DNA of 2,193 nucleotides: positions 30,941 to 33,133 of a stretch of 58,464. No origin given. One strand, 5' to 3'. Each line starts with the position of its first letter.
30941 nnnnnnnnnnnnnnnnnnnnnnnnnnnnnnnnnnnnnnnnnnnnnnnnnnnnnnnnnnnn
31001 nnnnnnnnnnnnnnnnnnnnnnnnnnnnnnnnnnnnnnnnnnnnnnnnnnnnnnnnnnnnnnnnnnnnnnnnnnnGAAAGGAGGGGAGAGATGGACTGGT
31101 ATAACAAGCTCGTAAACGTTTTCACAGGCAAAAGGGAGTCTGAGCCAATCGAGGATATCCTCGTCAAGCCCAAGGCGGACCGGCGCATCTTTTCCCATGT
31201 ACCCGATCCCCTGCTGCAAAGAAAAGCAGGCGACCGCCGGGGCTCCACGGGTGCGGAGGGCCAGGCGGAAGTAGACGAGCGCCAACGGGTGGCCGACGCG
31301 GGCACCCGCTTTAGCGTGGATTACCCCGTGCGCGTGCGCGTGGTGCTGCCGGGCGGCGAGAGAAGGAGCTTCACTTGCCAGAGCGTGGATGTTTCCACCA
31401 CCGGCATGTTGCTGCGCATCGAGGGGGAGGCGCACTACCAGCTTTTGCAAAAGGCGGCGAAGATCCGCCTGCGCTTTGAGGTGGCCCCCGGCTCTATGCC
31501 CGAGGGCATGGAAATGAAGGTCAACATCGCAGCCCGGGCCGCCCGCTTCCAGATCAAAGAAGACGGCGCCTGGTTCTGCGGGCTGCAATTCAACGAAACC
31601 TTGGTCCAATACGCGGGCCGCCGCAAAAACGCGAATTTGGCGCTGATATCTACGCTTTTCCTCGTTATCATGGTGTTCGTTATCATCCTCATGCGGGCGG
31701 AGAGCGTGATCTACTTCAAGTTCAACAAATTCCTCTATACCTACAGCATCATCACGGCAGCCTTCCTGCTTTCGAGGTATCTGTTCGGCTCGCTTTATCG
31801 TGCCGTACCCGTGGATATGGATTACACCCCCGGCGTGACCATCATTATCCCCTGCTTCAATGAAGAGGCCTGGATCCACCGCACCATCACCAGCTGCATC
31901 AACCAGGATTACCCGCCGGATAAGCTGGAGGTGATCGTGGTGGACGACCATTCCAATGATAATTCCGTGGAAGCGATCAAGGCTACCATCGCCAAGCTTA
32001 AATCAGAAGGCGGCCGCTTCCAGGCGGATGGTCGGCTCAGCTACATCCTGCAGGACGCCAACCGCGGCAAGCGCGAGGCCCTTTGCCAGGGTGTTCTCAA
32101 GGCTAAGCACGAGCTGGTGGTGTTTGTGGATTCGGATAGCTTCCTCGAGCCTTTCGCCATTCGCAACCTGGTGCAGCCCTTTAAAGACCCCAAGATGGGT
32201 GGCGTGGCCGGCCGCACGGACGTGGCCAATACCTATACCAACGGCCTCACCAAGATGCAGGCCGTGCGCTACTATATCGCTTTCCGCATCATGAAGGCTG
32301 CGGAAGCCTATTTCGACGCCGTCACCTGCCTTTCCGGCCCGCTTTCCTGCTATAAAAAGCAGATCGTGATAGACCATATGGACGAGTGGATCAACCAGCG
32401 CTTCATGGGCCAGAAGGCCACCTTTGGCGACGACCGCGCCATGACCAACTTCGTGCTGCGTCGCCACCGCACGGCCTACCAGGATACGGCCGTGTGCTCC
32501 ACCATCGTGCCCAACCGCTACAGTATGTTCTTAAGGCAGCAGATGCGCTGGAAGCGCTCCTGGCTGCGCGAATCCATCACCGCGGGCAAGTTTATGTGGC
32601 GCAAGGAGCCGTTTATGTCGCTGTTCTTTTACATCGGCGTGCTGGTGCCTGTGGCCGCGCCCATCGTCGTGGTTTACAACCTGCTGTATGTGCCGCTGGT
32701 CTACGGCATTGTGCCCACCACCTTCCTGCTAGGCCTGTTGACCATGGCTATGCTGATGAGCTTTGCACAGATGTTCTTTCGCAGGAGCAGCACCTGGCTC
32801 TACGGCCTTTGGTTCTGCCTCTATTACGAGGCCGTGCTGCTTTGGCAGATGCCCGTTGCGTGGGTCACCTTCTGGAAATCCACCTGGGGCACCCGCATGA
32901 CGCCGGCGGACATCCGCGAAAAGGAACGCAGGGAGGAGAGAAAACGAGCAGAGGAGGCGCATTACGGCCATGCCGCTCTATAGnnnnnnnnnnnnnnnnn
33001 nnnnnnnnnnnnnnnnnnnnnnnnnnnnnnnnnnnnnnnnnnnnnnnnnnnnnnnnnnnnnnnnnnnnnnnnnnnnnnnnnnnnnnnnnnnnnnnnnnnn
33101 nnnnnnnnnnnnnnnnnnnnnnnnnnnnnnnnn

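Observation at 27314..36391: Candidate c-di-GMP-gated exopolysaccharide operon that does not fit the known synthase gene sets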

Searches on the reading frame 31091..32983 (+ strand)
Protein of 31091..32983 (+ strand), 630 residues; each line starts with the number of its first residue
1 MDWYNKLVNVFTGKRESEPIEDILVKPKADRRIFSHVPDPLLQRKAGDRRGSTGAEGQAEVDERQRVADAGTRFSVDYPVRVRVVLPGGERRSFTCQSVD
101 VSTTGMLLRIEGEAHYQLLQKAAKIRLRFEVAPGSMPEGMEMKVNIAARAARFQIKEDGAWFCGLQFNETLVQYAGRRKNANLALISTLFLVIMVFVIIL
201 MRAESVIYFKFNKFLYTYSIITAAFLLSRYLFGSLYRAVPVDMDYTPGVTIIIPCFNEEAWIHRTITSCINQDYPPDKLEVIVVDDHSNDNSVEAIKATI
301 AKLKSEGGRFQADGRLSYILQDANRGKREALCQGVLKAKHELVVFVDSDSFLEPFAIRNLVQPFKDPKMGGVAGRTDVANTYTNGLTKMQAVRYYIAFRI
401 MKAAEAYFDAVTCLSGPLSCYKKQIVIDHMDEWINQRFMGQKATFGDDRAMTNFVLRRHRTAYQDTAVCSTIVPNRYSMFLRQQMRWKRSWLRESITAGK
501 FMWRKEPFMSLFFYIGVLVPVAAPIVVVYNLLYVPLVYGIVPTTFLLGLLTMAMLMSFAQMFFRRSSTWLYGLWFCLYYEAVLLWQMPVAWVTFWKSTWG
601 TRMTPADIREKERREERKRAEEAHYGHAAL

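Call 3: search_protein_families(library=pfam, proteins=[window:31091-32983:+], max_evalue=0.01)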
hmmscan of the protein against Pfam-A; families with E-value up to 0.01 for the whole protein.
window:31091-32983:+ (630 aa): 6 families
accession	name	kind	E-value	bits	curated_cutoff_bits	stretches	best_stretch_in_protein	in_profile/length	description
PF00535.33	Glycos_transf_2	-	2.8e-29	102.6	23.3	1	250-403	1-142/168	Glycosyl transferase family 2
PF13641.12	Glyco_tranf_2_3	-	6.1e-28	98.8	27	1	247-489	1-229/230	Glycosyltransferase like family 2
PF03142.21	Chitin_synth_2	-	4.1e-25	88.9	27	1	333-617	195-508/527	Chitin synthase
PF13506.12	Glyco_transf_21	-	1.4e-08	34.9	21.7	1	327-489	18-174/174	Glycosyl transferase family 21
PF10111.15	Glyco_tranf_2_2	-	0.00018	21.6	27.3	1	250-353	1-95/276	Glycosyltransferase like family 2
PF07238.19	PilZ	-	0.00033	21.4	22.5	1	73-169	7-87/102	PilZ domain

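Call 4: search_protein_families(library=ncbifam, proteins=[window:31091-32983:+], max_evalue=0.01)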
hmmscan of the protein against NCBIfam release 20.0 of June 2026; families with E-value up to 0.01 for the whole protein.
window:31091-32983:+ (630 aa): 26 families (the best 25 are shown)
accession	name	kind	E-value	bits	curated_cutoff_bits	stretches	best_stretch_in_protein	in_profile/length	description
TIGR04242.1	nodulat_NodC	equivalog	1.2e-53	182.5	550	1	237-602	38-394/395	chitooligosaccharide synthase NodC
TIGR03937.1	PgaC_IcaA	equivalog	2.8e-32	112.2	422.3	1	234-549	32-328/407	poly-beta-1,6-N-acetyl-D-glucosamine synthase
TIGR03111.1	glyc2_xrt_Gpos1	hypoth_equivalog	1.8e-20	73.2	363.95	1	243-492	45-287/439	TIGR03111 family XrtG-associated glycosyltransferase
TIGR03965.1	mycofact_glyco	equivalog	1.7e-16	60.2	280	1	222-392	49-207/467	mycofactocin biosynthesis glycosyltransferase MftF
TIGR03030.1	CelA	equivalog_domain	7.4e-15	54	699.1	1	225-349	109-238/714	UDP-forming cellulose synthase catalytic subunit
TIGR03469.1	HpnB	hypoth_equivalog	1.5e-12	47.3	379.25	1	244-365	41-161/386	hopene-associated glycosyltransferase HpnB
NF041875.1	EPS_EpsD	equivalog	1.3e-10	41.2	370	1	249-354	1-94/325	exopolysaccharide biosynthesis glycosyltransferase EpsD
NF047683.1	TeichurnBiosyTuaG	equivalog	2.7e-10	40.3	400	1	246-351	5-98/252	teichuronic acid biosynthesis protein TuaG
TIGR04283.1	glyco_like_mftF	equivalog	6.7e-10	38.9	182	1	250-368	2-103/221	TIGR04283 family arsenosugar biosynthesis glycosyltransferase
NF007482.0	PRK10073.1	equivalog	1.1e-09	37.7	423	1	244-361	3-107/334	glycosyltransferase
NF010496.0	PRK13915.1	equivalog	1.2e-09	37.7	262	1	248-364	32-142/307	glucosyl-3-phosphoglycerate synthase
NF050050.1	ProtGlycPglI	equivalog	2.5e-09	36.9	500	1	247-364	2-108/306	GalNAc(5)-diNAcBac-PP-undecaprenol beta-1,3-glucosyltransferase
NF038299.1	EPS_HpsN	equivalog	2.8e-09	36.4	425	1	248-376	2-119/317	hormogonium polysaccharide biosynthesis glycosyltransferase HpsN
NF047588.1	GlcsyltransPgfSStrep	equivalog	1.2e-08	34.5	500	1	249-367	3-113/308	glycosyltransferase PgfS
TIGR03472.1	HpnI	equivalog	4e-08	32.5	310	1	222-373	21-160/373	bacteriohopanetetrol glucosamine biosynthesis glycosyltransferase HpnI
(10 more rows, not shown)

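Call 9: find_homologous_proteins(query=window:31091-32983:+, max_evalue=1e-10)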
Query window:31091-32983:+ (630 aa): 3624 proteins with E <= 1e-10 among 8000 candidates; the best 120 are listed.
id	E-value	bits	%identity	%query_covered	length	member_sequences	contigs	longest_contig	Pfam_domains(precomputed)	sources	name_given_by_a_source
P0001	0.0e+0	1455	100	100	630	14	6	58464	PF13506.14,PF13641.13,PF03142.22,PF01644.24,PF00535.33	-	-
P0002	0.0e+0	1254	85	100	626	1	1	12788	PF07238.20,PF13506.14,PF13641.13,PF03142.22,PF01644.24,PF00535.33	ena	-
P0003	0.0e+0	1201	82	100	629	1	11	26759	PF13506.14,PF13641.13,PF03142.22,PF01644.24,PF00535.33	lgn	-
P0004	0.0e+0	1199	80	100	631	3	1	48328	PF10111.15,PF13506.14,PF13641.13,PF03142.22,PF01644.24,PF00535.33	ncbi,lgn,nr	ncbi:MAG: glycosyltransferase [Candidatus Pelethousia sp.]|nr:glycosyltransferase [Candidatus Peleth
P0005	0.0e+0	1160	78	99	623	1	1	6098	PF13506.14,PF13641.13,PF03142.22,PF01644.24,PF00535.33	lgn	-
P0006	0.0e+0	1159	79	99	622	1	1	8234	PF10111.15,PF13506.14,PF13641.13,PF03142.22,PF01644.24,PF00535.33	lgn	-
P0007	3.5e-286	969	68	93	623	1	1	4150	PF13632.13,PF13506.14,PF13641.13,PF03142.22,PF01644.24,PF00535.33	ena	-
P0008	1.0e-285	967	67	94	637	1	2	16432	PF13506.14,PF13641.13,PF03142.22,PF01644.24,PF00535.33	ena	-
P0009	1.2e-285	967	67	94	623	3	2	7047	PF13506.14,PF13641.13,PF03142.22,PF01644.24,PF00535.33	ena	-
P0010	4.2e-285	965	66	98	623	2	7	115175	PF13506.14,PF13641.13,PF03142.22,PF01644.24,PF00535.33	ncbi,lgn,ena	-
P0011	8.2e-285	964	68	95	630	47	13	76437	PF13506.14,PF13641.13,PF03142.22,PF01644.24,PF00535.33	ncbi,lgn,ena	-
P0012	1.5e-284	963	66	96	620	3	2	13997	PF13506.14,PF13641.13,PF03142.22,PF01644.24,PF00535.33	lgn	-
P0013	1.7e-284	963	66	97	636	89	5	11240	PF13506.14,PF13641.13,PF03142.22,PF01644.24,PF00535.33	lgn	-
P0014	2.9e-284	962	66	97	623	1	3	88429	PF07238.20,PF13632.13,PF13506.14,PF13641.13,PF03142.22,PF01644.24,PF00535.33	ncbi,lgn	-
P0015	4.8e-284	962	65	98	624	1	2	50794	PF07238.20,PF13632.13,PF10111.15,PF13506.14,PF13641.13,PF03142.22,PF01644.24,PF00535.33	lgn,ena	-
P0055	1.8e-273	927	66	95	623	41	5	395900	PF13506.14,PF13641.13,PF03142.22,PF01644.24,PF00535.33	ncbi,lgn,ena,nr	ncbi:MAG: glycosyltransferase [Lachnospiraceae bacterium]|nr:glycosyltransferase [Lachnospiraceae ba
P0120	1.0e-268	911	64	97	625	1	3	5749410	PF13632.13,PF10111.15,PF13506.14,PF13641.13,PF03142.22,PF01644.24,PF00535.33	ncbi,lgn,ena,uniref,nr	ncbi:glycosyltransferase family 2 protein [Clostridium scatologenes]|uniref:Hyaluronan synthase n=1 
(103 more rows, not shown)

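Call 13: find_related_loci(query=A1, collection=genome_contigs, flank=10000)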
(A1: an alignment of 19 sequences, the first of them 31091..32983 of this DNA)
Query A1 (630 aa) in genome_contigs; peptide patterns used: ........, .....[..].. (x = any residue, [..] = any of these).
599 stretches matched a pattern (row limit reached: there are more); 533 encode a relative of the query (tblastn E <= 1e-3); the best 80 are kept; 79 distinct loci.
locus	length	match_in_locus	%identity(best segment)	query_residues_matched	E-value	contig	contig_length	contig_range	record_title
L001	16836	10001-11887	93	1-629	0e+0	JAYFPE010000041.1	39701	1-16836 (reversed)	MAG: Candidatus Pelethousia sp. isolate CA_100 c_CA_000000050837, whole genome shotgun sequence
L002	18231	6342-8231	93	1-630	0e+0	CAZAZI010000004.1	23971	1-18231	MAG TPA_asm: uncultured Oscillospiraceae bacterium isolate SRP192927_co2_556 genome assembly, contig: NODE_3059_length_2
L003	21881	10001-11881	80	1-627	0e+0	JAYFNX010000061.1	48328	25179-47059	MAG: Candidatus Pelethousia sp. isolate 5C_52 c_5C_000000146231, whole genome shotgun sequence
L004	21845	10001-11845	66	9-623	0e+0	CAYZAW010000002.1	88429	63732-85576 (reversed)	MAG TPA_asm: uncultured Oscillospiraceae bacterium isolate SRP192927_co6_61 genome assembly, contig: NODE_226_length_884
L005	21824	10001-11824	67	20-623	0e+0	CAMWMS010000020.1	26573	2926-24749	MAG TPA_asm: uncultured Lachnospiraceae bacterium isolate SRR14411316_bin.13_metawrap_v1.3_MAG genome assembly, contig:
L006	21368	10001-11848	65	14-628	0e+0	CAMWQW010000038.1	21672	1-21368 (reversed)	MAG TPA_asm: uncultured Lachnospiraceae bacterium isolate SRR14411251_bin.11_metawrap_v1.3_MAG genome assembly, contig:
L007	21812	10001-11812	68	22-622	0e+0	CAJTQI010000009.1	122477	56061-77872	MAG TPA_asm: uncultured Lachnospiraceae bacterium isolate MGBC111861 genome assembly, contig: MGBC111861.9, whole genome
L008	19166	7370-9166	66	14-612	0e+0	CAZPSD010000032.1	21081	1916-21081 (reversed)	MAG TPA_asm: uncultured Bacteroides sp. isolate SRP222994_co1_34 genome assembly, contig: NODE_5118_length_21081_cov_6.9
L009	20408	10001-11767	68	20-608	0e+0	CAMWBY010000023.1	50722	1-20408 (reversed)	MAG TPA_asm: uncultured Lachnospiraceae bacterium isolate SRR13528209_bin.43_metawrap_v1.3_MAG genome assembly, contig:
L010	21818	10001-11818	64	13-618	0e+0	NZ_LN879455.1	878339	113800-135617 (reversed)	Desnuesiella massiliensis strain mt10, whole genome shotgun sequence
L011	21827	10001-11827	64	14-623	0e+0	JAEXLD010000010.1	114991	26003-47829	MAG: Bacillota bacterium isolate OH_HBlB_263 k127_286434, whole genome shotgun sequence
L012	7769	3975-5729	66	21-608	0e+0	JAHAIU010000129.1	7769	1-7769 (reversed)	MAG: Clostridium sp. isolate L3_072_000G1_dasL3_072_000G1_concoct_19 L3_072_000G1_scaffold_3576, whole genome shotgun se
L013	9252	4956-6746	65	13-608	0e+0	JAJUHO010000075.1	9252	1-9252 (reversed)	MAG: Oscillospiraceae bacterium isolate bin66 k141_720171_length_9252_cov_338.2959, whole genome shotgun sequence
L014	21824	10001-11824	65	11-618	0e+0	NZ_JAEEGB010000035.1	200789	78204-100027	Clostridium aciditolerans strain DSM 17425 DSM17425_contig_35, whole genome shotgun sequence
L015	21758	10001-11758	66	21-609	0e+0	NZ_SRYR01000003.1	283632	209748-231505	Clostridium sartagoforme strain NM50_B9-20 NODE_3_length_283632_cov_264.36, whole genome shotgun sequence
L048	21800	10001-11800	63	21-620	0e+0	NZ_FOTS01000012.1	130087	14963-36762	Pelosinus propionicus DSM 13327, whole genome shotgun sequence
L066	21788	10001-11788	62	21-617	0e+0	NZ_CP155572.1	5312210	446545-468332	Sporomusa malonica strain DSM 5090 chromosome, complete genome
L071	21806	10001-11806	65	14-617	0e+0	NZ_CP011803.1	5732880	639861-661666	Clostridium carboxidivorans P7 chromosome, complete genome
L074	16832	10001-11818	62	15-620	0e+0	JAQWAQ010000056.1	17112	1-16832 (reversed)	MAG: Negativicutes bacterium isolate STF2_20 NODE_8689_length_17112_cov_3.778981_Sandtown_F2, whole genome shotgun seque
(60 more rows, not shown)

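Call 17: search_solved_structures(query=window:31091-32983:+, max_evalue=0.001, show_alignments=2)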
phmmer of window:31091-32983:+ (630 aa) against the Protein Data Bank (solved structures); distinct sequences matched with E-value up to 0.001: 19.
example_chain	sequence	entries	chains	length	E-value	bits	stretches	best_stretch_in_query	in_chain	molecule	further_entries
7sp7_A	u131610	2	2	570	1.5e-34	122.6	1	304-604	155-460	Hyaluronan synthase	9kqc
8snc_A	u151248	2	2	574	1.6e-34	122.5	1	304-604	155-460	Hyaluronan synthase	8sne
7sp6_A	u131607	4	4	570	7.7e-34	120.3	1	304-604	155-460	Hyaluronan synthase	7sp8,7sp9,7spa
8snd_A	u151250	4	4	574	7.8e-34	120.2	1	304-604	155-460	Hyaluronan synthase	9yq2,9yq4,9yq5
8smm_A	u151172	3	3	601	1e-32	116.6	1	326-602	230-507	Hyaluronan synthase 1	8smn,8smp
6yv7_B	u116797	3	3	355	1.6e-15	59.7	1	240-547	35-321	Glycosyl transferase, family 2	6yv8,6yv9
6yv7_A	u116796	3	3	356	1.7e-15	59.7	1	240-547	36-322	Glycosyl transferase, family 2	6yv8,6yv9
6h1j_A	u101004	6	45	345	6.3e-09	38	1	248-374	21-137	Probable ss-1,3-N-acetylglucosaminyltransferase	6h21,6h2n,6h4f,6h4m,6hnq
6p61_A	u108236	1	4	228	9.5e-08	34.1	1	244-355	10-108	Glycosyltransferase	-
5hea_A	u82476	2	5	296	1.7e-07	33.3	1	247-366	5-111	Putative glycosyltransferase (GalT1)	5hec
5tze_C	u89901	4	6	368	1.7e-06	30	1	250-359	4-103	Glycosyl transferase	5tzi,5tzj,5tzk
5tz8_A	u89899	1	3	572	3.4e-06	28.9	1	250-359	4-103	Glycosyl transferase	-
2z87_A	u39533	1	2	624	9e-06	27.6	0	243-365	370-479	Chondroitin synthase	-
2z86_A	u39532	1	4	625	9e-06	27.6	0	243-365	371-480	Chondroitin synthase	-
5ej1_A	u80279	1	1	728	0.00035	22.3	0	239-359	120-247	Putative cellulose synthase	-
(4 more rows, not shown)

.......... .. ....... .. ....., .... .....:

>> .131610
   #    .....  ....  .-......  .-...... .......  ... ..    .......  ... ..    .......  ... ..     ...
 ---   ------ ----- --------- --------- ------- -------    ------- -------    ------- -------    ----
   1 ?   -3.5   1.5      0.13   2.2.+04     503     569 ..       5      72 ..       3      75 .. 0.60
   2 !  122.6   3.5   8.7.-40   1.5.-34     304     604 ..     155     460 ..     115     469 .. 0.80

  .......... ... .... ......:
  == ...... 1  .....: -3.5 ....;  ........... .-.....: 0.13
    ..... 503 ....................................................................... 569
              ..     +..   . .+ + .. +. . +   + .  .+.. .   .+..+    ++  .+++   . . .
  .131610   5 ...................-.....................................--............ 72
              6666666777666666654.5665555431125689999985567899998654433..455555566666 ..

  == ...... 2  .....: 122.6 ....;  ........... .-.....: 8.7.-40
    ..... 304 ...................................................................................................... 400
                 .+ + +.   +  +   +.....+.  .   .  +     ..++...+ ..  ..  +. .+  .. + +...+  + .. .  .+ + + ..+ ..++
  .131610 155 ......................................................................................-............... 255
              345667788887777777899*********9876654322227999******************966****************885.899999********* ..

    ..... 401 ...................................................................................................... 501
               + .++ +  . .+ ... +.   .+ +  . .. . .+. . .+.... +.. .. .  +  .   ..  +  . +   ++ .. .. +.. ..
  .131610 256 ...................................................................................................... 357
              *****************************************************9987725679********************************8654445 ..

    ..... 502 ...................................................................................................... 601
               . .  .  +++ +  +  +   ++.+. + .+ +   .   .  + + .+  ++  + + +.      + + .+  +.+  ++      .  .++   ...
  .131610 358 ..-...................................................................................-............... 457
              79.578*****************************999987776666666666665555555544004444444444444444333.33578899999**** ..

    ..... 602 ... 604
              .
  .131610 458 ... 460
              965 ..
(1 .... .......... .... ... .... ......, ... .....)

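Call 20: find_encoding_contigs(protein=P0120, flank=10000, max_places=2)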
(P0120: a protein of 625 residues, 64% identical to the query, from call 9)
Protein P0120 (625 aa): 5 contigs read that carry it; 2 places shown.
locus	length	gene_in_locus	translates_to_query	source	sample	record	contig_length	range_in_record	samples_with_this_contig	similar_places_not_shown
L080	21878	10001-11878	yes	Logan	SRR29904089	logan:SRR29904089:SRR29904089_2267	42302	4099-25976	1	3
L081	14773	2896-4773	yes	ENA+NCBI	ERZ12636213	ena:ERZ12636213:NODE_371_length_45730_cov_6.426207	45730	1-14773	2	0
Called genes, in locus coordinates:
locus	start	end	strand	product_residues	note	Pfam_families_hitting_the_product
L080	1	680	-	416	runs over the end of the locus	PF02073:Peptidase_M29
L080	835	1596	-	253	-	PF00392:GntR (weak), PF01047:MarR (weak), PF01325:Fe_dep_repress (weak), PF08220:HTH_DeoR, PF08279:HTH_11, PF13404:HTH_AsnC-type (weak), PF13412:HTH_24, PF00455:DeoRC, +1 more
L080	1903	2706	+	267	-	PF00702:Hydrolase (weak), PF08282:Hydrolase_3, PF05116:S6PP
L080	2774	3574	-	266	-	PF00037:Fer4, PF12797:Fer4_2 (faint), PF12837:Fer4_6 (weak), PF13237:Fer4_10, PF14697:Fer4_21, PF12838:Fer4_7, PF13187:Fer4_9, PF00881:Nitroreductase, +3 more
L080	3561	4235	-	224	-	PF02525:Flavodoxin_2, PF03358:FMN_red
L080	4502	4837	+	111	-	PF01638:HxlR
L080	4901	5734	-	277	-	PF03631:Virul_fac_BrkB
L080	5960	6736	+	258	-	PF03848:TehB, PF01209:Ubie_methyltran, PF13489:Methyltransf_23 (weak), PF13847:Methyltransf_31, PF08241:Methyltransf_11, PF08242:Methyltransf_12, PF13649:Methyltransf_25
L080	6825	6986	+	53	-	-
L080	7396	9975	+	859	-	PF01522:Polysacc_deac_1, PF22537:WbmS-like (faint), PF01522:Polysacc_deac_1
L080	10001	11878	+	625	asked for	PF13506:Glyco_transf_21, PF00535:Glycos_transf_2, PF10111:Glyco_tranf_2_2 (weak), PF13641:Glyco_tranf_2_3, PF01644:Chitin_synth_1, PF03142:Chitin_synth_2, PF13632:Glyco_trans_2_3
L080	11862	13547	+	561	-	-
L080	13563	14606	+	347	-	PF00704:Glyco_hydro_18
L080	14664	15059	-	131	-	PF01243:PNPOx_N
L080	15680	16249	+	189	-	PF09512:ThiW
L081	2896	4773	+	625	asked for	PF13506:Glyco_transf_21, PF00535:Glycos_transf_2, PF10111:Glyco_tranf_2_2 (weak), PF13641:Glyco_tranf_2_3, PF01644:Chitin_synth_1, PF03142:Chitin_synth_2, PF13632:Glyco_trans_2_3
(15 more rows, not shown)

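Call 21: find_encoding_contigs(protein=P0055, flank=10000, max_places=2)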
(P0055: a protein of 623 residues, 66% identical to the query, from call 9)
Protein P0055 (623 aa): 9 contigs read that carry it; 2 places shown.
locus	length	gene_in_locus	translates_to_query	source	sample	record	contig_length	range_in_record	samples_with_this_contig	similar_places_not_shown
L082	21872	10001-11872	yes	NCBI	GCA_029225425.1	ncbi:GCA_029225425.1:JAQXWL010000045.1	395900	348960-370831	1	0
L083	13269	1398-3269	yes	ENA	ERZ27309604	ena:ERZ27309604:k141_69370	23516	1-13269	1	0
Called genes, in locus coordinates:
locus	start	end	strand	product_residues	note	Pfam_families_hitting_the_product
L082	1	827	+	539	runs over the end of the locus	PF08757:CotH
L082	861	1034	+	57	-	-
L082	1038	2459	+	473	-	PF03062:MBOAT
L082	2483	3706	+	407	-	PF16822:ALGX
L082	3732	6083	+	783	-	PF00535:Glycos_transf_2, PF13641:Glyco_tranf_2_3, PF13632:Glyco_trans_2_3, PF13506:Glyco_transf_21 (weak), PF07238:PilZ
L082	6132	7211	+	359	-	PF00150:Cellulase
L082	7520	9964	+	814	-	PF01522:Polysacc_deac_1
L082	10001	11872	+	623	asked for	PF13506:Glyco_transf_21, PF00535:Glycos_transf_2, PF13641:Glyco_tranf_2_3, PF01644:Chitin_synth_1, PF03142:Chitin_synth_2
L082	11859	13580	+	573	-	-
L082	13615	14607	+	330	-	PF00704:Glyco_hydro_18 (weak)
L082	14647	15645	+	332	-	PF04041:Glyco_hydro_130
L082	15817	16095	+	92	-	-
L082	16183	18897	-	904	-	PF00912:Transgly, PF00905:Transpeptidase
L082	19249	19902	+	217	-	PF01205:Impact_N, PF09186:DUF1949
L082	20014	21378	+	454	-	PF03448:MgtE_N, PF00571:CBS, PF01769:MgtE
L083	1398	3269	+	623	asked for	PF13506:Glyco_transf_21, PF00535:Glycos_transf_2, PF13641:Glyco_tranf_2_3, PF01644:Chitin_synth_1, PF03142:Chitin_synth_2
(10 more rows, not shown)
